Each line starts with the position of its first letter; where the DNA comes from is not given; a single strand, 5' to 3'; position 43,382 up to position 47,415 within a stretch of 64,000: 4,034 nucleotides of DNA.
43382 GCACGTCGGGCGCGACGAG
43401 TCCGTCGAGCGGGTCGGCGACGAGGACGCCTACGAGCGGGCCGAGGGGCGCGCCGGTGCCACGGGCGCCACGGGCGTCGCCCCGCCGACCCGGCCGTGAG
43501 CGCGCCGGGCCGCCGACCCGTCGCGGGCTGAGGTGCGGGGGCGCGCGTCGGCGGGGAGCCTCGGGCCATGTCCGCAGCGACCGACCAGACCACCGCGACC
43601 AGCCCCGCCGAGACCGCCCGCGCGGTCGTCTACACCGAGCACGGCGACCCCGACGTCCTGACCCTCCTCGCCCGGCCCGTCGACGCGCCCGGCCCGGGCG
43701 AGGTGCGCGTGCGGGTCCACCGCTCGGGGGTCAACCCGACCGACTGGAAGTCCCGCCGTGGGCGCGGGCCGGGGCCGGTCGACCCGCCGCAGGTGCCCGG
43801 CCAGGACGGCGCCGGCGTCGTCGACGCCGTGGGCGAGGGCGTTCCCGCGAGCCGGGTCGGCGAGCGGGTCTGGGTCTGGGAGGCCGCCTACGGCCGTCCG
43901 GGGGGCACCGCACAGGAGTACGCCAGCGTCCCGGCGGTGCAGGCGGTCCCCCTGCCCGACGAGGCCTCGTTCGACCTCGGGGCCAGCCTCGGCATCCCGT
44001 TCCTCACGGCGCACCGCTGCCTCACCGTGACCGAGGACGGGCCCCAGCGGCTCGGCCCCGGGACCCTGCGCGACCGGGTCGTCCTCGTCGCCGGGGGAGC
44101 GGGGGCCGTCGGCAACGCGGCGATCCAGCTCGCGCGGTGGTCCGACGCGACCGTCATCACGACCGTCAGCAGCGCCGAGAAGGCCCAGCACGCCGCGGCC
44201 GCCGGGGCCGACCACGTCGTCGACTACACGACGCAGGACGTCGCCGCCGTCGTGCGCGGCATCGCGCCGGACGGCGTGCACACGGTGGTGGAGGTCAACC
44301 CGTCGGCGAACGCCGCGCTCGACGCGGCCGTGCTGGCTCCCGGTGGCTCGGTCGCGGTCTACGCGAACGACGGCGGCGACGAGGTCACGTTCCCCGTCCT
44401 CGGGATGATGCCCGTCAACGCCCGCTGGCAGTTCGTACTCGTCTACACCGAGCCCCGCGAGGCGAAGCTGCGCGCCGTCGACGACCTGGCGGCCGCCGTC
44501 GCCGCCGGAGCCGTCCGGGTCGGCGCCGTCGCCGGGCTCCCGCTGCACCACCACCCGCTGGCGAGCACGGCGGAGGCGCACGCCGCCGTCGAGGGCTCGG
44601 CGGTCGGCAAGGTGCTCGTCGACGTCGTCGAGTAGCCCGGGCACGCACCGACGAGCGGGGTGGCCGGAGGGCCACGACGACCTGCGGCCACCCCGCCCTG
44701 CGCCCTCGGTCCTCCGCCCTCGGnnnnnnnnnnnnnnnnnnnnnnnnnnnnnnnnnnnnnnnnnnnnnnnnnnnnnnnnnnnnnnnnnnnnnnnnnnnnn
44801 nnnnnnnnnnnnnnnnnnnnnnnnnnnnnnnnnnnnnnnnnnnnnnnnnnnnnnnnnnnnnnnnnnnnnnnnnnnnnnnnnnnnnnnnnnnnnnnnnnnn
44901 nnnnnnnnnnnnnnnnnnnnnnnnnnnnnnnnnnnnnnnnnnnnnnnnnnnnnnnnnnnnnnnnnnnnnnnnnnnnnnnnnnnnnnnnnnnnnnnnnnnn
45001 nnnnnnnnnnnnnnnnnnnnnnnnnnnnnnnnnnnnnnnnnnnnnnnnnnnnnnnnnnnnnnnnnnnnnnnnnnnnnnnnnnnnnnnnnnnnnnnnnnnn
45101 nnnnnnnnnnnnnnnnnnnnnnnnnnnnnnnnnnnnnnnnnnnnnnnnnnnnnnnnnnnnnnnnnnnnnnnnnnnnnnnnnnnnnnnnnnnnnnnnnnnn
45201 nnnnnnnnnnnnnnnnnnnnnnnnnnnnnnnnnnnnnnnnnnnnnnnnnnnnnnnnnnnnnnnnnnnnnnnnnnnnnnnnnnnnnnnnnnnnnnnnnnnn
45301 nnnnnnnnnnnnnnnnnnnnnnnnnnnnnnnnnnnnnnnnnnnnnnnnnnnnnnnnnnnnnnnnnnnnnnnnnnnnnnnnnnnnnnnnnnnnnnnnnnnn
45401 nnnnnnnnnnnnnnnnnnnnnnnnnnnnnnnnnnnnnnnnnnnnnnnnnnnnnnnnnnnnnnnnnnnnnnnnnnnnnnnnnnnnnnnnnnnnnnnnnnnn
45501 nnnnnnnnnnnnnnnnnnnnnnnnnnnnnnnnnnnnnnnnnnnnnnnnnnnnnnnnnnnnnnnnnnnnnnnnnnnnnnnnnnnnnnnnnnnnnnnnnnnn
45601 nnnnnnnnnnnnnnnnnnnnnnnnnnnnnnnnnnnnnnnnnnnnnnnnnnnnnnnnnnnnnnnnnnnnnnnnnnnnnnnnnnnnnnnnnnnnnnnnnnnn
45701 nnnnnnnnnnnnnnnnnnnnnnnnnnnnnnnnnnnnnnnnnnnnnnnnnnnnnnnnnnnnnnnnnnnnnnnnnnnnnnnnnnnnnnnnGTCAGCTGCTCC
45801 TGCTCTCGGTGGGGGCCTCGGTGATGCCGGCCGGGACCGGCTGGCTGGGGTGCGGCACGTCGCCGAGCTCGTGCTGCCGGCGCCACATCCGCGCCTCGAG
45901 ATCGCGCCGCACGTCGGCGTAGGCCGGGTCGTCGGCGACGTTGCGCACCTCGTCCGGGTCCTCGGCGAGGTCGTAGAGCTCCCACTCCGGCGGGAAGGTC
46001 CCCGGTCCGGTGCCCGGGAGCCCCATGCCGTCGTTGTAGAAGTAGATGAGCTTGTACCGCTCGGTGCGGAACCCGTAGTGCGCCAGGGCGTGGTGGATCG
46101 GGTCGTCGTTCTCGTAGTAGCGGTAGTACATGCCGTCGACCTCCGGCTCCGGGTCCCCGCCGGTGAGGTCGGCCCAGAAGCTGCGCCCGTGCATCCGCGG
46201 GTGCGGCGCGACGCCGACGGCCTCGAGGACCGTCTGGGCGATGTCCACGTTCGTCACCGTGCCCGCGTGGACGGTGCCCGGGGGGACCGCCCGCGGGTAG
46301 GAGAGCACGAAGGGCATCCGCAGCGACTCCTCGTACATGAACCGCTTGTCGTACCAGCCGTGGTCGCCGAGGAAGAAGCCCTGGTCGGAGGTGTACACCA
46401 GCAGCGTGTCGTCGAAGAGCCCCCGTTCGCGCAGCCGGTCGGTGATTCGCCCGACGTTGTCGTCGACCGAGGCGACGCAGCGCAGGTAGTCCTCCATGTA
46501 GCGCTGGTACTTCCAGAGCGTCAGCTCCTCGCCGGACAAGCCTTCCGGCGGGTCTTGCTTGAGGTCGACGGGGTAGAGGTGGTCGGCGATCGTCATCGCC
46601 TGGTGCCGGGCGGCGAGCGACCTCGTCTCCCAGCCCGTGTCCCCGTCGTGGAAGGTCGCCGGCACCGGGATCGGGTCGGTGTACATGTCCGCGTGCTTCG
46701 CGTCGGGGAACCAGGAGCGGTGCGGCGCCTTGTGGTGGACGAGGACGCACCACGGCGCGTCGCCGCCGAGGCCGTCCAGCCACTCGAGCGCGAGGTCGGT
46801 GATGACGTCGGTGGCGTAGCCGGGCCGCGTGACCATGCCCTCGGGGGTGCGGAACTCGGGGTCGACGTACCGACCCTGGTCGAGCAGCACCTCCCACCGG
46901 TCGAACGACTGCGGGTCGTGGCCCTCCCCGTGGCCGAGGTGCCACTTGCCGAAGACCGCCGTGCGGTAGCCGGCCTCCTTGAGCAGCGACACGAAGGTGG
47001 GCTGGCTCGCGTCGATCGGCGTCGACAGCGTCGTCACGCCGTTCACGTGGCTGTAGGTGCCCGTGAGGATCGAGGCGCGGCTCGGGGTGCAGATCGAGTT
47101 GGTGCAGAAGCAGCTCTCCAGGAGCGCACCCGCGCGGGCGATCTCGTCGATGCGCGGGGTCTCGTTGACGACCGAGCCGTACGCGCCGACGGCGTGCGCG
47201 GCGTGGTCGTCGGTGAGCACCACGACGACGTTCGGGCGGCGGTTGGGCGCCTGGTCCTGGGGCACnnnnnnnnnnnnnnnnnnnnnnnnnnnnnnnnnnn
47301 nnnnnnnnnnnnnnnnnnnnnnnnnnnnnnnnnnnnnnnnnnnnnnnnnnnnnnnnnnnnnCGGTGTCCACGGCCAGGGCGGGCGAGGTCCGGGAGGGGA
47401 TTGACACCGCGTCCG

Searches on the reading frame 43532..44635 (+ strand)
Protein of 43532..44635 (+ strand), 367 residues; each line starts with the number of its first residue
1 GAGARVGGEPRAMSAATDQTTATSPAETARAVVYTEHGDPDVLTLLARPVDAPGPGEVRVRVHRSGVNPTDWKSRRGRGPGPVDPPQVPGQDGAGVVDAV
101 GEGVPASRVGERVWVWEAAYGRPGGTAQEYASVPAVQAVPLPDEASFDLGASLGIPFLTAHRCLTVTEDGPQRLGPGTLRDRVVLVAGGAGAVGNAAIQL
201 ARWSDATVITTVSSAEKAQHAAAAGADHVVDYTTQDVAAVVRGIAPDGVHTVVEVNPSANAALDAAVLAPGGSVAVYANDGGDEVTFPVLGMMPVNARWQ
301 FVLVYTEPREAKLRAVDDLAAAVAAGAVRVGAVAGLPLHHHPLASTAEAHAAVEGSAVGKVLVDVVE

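Call 9: search_protein_families(library=pfam, proteins=[window:43532-44635:+])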
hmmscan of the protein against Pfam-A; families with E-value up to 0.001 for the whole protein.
window:43532-44635:+ (367 aa): 3 families
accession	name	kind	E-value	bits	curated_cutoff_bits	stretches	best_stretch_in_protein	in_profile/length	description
PF00107.32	ADH_zinc_N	-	4.1e-18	66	31.8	1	192-308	1-117/129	Zinc-binding dehydrogenase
PF08240.17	ADH_N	-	6.8e-17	62.1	23.5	1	54-143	1-104/104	Alcohol dehydrogenase GroES-like domain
PF13602.12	ADH_zinc_N_2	-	1.4e-10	42.6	27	1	225-363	2-134/134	Zinc-binding dehydrogenase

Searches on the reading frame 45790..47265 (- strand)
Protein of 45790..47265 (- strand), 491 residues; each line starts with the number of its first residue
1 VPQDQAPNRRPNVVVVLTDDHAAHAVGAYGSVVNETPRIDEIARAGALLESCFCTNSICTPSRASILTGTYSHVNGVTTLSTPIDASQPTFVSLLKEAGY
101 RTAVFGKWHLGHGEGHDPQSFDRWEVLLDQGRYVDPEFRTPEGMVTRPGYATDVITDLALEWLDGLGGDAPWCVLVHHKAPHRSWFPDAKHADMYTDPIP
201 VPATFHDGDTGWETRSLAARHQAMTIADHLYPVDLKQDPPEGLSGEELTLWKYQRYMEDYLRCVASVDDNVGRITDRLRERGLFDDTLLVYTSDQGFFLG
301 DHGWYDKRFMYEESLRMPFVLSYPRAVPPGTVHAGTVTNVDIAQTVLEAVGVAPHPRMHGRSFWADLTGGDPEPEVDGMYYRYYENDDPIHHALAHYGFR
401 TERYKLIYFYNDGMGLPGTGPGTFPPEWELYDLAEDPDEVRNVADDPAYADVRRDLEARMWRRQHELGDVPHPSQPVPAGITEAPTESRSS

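Call 10: search_protein_families(library=pfam, proteins=[window:45790-47265:-])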
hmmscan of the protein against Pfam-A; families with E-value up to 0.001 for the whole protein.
window:45790-47265:- (491 aa): 3 families
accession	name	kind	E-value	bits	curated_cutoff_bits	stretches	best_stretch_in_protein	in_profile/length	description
PF00884.28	Sulfatase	-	2.5e-51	175.2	25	1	11-352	1-301/301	Sulfatase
PF16347.10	SGSH_C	-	1.3e-43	149.3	29.3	1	300-464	1-152/154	N-sulphoglucosamine sulphohydrolase, C-terminal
PF01663.27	Phosphodiest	-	5.9e-07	29.8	23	0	263-297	187-221/342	Type I phosphodiesterase / nucleotide pyrophosphatase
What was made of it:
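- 45790..47265 (-): Cys-type (CTPSR) sulfatase without a signal peptide, first gene of the operon on the minus side of site 1. Pfam PF00884 and PF16347 (call 10).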

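Call 69: search_solved_structures(query=window:45790-47265:-, max_evalue=1e-20)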
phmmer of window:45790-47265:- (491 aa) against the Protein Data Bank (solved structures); distinct sequences matched with E-value up to 1e-20: 51.
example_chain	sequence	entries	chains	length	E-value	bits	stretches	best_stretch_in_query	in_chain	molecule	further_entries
5g2v_A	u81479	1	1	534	5.8e-108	365.2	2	6-230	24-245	N-ACETYLGLUCOSAMINE-6-SULFATASE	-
9s03_A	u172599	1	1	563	2.7e-106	359.7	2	9-242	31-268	Putative sulfatase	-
7p24_AAA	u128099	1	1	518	1.5e-103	350.7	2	240-469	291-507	Mucin-desulfating sulfatase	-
9s8y_A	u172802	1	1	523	5.8e-100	338.8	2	9-231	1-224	Sulfatase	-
7ebp_A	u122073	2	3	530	7.5e-100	338.4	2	7-231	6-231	Sulfatase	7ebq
7snj_A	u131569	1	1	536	1.5e-97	330.9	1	7-471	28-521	Arylsulfatase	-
7lha_A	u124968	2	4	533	6e-97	328.9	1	6-475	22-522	Exo-L-galactose-6-sulfatase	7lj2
7sno_A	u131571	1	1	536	8.2e-97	328.4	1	7-471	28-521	Arylsulfatase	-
9ihk_D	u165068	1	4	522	4.2e-39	138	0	255-358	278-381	Sulfatase_S1_30A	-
6hr5_A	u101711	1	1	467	2.8e-33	118.8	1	7-458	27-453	Alpha-L-rhamnosidase/sulfatase (GH78)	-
2qzu_A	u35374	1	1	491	3.2e-32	115.3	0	253-414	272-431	Putative sulfatase yidJ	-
7stt_A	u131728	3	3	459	7.2e-32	114.1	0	263-472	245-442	N-acetylgalactosamine-6-sulfatase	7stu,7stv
4uph_A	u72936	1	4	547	3.8e-31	111.7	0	147-459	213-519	SULFATASE (SULFURIC ESTER HYDROLASE) PROTEIN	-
7oz8_AAA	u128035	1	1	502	5.7e-30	107.9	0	168-469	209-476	Choline-sulfatase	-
2vqr_A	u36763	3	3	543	1.6e-28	103.1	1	154-482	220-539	PUTATIVE SULFATASE | Multifunctional alkaline phosphatase superfamily protein pRL90232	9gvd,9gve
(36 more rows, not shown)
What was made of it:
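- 45790..47265 (-): Nearest solved structure is GlcNAc-6-sulfatase 5G2V, E=6e-108 (call 69).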

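Call 70: search_protein_families(library=ncbifam, proteins=[window:45790-47265:-], max_evalue=1e-10)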
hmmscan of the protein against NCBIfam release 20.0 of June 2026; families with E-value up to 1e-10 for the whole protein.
window:45790-47265:- (491 aa): 4 families
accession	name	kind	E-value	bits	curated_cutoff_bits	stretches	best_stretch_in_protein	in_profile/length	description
NF010322.0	PRK13759.1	equivalog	3.8e-43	147.7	481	2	152-461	182-454/486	arylsulfatase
TIGR03417.1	chol_sulfatase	equivalog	1.4e-37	129.8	433.45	2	169-463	182-439/500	choline-sulfatase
NF045661.1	HdlasePehA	equivalog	9.1e-37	126.8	900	1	151-461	182-482/506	phosphoric/sulfuric ester hydrolase PehA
NF052527.1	Mn_arylsulf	exception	1.8e-18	66.7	850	0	252-460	259-448/479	manganese-dependent arylsulfatase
